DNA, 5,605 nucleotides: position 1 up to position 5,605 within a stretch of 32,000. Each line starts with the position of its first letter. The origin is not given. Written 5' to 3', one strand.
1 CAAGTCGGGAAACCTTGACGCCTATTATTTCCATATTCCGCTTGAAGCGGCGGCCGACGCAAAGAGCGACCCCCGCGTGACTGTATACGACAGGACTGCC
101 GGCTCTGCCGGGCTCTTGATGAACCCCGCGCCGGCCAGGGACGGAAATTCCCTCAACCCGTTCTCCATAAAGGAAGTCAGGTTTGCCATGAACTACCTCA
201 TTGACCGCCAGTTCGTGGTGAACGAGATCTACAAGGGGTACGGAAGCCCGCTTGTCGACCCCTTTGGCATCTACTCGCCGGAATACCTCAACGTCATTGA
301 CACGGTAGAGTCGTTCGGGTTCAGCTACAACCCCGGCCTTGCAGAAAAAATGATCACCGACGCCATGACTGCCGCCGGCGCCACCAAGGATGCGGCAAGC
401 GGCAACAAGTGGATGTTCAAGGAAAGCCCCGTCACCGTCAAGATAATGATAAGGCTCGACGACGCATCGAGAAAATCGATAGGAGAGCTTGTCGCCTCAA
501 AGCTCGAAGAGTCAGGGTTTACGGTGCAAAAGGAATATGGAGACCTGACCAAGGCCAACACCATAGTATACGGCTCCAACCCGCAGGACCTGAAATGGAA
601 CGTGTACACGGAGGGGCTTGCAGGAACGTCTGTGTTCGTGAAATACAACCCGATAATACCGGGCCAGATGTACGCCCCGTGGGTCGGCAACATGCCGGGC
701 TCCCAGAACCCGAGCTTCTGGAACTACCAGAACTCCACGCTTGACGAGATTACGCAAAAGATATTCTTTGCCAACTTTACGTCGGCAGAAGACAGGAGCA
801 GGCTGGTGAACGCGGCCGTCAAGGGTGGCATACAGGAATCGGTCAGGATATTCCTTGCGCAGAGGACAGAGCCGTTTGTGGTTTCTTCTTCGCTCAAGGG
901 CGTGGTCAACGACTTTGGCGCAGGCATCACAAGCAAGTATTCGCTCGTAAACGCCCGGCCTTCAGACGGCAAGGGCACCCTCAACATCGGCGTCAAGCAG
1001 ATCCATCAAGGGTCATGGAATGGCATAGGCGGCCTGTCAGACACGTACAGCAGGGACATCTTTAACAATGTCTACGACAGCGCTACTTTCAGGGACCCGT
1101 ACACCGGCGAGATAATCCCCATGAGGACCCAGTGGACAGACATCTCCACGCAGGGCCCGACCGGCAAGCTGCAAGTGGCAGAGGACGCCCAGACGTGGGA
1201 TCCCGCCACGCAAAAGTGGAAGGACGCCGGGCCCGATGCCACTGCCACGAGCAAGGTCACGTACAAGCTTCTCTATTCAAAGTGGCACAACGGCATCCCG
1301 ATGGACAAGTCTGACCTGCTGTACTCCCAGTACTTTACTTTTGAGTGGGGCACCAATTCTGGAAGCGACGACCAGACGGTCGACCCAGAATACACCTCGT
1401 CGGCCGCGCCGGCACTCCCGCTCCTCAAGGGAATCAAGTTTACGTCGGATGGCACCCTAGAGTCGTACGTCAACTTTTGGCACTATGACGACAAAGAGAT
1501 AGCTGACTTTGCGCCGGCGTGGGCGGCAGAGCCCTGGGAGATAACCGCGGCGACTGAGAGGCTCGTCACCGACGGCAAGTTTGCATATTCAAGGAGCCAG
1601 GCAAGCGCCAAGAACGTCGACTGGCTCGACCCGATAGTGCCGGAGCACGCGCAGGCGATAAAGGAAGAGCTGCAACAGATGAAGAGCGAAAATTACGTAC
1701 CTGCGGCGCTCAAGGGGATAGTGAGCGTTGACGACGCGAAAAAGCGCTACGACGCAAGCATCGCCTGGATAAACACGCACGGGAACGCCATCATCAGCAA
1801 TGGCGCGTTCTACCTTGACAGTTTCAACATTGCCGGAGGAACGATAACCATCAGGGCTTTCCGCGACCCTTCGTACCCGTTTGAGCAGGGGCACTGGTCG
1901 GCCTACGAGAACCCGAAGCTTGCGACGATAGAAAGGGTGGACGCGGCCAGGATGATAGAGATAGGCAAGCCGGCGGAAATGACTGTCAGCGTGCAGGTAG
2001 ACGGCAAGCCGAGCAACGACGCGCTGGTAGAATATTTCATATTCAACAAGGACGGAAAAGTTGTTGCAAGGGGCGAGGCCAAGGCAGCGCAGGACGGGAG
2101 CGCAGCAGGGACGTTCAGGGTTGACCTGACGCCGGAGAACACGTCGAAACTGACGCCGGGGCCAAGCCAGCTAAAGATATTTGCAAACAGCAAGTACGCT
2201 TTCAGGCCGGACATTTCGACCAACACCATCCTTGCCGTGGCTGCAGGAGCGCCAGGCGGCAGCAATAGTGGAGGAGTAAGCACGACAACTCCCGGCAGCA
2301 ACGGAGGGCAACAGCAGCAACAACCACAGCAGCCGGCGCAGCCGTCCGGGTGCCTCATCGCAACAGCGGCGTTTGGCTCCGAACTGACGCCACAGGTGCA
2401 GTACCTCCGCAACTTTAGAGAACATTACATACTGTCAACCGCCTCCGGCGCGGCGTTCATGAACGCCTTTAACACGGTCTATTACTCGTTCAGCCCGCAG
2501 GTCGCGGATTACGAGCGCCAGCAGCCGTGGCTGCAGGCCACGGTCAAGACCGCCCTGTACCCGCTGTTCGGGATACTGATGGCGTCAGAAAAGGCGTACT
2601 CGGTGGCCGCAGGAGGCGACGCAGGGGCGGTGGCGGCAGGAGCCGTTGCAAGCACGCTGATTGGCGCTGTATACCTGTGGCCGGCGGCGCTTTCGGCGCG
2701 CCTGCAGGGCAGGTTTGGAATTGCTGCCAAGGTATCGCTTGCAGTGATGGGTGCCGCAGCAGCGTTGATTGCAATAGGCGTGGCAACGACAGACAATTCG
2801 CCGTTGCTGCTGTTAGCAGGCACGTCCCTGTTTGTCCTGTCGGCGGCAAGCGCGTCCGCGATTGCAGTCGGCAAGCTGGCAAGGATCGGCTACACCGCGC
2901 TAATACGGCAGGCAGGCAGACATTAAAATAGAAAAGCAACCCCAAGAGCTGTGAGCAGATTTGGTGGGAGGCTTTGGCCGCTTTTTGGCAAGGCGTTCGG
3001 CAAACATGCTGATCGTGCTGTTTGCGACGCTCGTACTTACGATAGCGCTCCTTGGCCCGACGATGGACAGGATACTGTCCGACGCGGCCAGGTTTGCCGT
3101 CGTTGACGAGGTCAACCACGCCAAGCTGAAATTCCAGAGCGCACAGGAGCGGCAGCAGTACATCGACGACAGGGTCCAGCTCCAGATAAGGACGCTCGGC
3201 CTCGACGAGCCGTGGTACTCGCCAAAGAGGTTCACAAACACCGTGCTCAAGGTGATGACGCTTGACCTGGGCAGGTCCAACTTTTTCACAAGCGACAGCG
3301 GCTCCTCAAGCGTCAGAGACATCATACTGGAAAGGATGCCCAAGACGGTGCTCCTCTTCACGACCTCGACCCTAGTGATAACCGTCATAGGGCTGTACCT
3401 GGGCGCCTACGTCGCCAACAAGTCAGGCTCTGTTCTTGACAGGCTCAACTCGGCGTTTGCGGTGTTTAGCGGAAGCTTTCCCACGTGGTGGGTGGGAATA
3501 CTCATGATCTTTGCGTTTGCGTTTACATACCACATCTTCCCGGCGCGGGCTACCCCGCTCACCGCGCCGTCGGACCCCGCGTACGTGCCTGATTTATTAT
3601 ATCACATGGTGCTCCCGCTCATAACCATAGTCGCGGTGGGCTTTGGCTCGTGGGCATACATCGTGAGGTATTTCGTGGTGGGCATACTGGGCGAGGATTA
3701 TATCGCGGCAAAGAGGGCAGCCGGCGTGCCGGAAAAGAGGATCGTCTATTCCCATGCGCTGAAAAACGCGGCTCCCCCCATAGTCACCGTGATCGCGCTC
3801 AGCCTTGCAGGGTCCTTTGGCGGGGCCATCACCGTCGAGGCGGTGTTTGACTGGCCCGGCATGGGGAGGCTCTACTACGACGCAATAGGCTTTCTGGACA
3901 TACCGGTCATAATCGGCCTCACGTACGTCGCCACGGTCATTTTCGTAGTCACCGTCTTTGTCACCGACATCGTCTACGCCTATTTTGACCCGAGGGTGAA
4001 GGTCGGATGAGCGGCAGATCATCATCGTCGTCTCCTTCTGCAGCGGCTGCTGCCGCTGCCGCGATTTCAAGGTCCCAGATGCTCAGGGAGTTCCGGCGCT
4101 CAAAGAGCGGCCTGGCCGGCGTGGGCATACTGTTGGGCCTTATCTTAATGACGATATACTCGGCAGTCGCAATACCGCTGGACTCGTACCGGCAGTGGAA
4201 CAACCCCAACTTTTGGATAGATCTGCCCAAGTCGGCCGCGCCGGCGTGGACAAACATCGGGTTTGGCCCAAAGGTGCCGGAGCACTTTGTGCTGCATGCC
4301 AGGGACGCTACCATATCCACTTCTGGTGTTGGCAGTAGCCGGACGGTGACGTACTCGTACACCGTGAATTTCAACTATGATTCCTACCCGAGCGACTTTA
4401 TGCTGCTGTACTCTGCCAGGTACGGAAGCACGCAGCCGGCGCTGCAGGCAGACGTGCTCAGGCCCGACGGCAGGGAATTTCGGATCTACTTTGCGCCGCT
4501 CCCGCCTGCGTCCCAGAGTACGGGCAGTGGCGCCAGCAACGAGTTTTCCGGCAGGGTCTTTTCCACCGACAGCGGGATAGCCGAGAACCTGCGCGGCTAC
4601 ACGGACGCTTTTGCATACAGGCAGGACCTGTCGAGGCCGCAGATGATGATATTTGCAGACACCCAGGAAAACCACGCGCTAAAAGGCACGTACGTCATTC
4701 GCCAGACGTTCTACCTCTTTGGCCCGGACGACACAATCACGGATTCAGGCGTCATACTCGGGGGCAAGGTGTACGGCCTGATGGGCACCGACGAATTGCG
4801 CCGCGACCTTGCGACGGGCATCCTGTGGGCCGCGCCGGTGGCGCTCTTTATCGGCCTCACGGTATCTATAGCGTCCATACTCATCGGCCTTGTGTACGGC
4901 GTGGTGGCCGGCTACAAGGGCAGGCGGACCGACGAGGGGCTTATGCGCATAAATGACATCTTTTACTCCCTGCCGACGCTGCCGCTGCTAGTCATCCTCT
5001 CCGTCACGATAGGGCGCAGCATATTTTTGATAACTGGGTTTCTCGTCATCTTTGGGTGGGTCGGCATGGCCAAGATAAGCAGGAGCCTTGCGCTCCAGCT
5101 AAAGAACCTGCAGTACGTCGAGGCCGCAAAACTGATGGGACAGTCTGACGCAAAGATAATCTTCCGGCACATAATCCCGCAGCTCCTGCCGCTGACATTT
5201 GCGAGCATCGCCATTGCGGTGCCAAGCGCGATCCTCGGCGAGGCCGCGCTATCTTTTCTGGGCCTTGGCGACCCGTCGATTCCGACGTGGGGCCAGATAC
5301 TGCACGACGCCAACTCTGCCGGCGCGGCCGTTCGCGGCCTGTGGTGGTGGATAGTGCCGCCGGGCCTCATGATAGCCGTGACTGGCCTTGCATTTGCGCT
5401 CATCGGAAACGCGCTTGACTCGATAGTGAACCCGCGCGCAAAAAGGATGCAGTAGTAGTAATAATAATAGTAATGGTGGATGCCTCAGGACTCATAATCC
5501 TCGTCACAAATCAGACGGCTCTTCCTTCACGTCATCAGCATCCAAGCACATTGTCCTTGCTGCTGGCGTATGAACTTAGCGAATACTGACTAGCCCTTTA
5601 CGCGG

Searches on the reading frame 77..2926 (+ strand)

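Call 18: search_protein_families(library=pfam, proteins=[window:77-2926:+], max_evalue=0.001)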
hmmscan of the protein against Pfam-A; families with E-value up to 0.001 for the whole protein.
window:77-2926:+ (949 aa): 1 family
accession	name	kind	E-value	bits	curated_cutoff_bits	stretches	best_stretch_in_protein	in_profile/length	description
PF00496.27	SBP_bac_5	-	2.6e-14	53.6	32.4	1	13-180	204-345/368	Bacterial extracellular solute-binding proteins, family 5 Middle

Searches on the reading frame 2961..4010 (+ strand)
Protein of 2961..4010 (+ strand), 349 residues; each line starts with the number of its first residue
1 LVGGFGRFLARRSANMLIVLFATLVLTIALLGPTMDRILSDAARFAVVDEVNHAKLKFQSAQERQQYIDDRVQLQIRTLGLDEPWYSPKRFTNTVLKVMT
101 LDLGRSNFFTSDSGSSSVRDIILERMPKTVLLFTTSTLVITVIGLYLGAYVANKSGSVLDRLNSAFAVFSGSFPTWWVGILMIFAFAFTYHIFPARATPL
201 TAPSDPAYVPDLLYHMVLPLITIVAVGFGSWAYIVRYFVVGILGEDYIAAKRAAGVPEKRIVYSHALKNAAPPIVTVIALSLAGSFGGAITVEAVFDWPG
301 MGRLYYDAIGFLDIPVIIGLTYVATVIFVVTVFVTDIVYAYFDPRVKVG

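Call 18: search_protein_families(library=pfam, proteins=[window:2961-4010:+], max_evalue=0.001)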
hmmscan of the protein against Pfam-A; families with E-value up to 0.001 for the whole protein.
window:2961-4010:+ (349 aa): 1 family
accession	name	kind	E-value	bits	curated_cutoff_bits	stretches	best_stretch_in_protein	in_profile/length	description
PF00528.27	BPD_transp_1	-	1.5e-36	126.3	26.4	1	144-347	1-183/184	Binding-protein-dependent transport system inner membrane component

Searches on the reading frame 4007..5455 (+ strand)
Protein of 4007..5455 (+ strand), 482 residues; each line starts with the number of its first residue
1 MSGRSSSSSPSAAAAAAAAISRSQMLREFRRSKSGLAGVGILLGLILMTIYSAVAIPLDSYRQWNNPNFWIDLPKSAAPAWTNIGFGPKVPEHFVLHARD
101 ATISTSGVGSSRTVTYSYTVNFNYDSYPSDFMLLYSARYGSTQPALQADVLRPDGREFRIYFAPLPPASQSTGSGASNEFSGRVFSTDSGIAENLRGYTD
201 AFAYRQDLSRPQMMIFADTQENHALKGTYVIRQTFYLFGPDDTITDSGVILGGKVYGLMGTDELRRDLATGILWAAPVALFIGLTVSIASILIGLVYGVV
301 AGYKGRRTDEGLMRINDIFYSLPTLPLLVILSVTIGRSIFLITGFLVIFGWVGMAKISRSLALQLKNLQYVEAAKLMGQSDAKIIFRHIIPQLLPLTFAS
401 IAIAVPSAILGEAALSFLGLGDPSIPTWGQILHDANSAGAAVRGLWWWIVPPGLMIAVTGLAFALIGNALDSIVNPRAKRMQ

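Call 18: search_protein_families(library=pfam, proteins=[window:4007-5455:+], max_evalue=0.001)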
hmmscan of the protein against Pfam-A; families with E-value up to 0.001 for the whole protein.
window:4007-5455:+ (482 aa): 2 families
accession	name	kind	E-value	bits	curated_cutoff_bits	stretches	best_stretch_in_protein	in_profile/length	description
PF00528.27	BPD_transp_1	-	6.6e-28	98.1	26.4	1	294-479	1-183/184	Binding-protein-dependent transport system inner membrane component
PF12911.12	OppC_N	-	0.0004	20.6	23.9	0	24-59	5-40/53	N-terminal TM domain of oligopeptide transport permease C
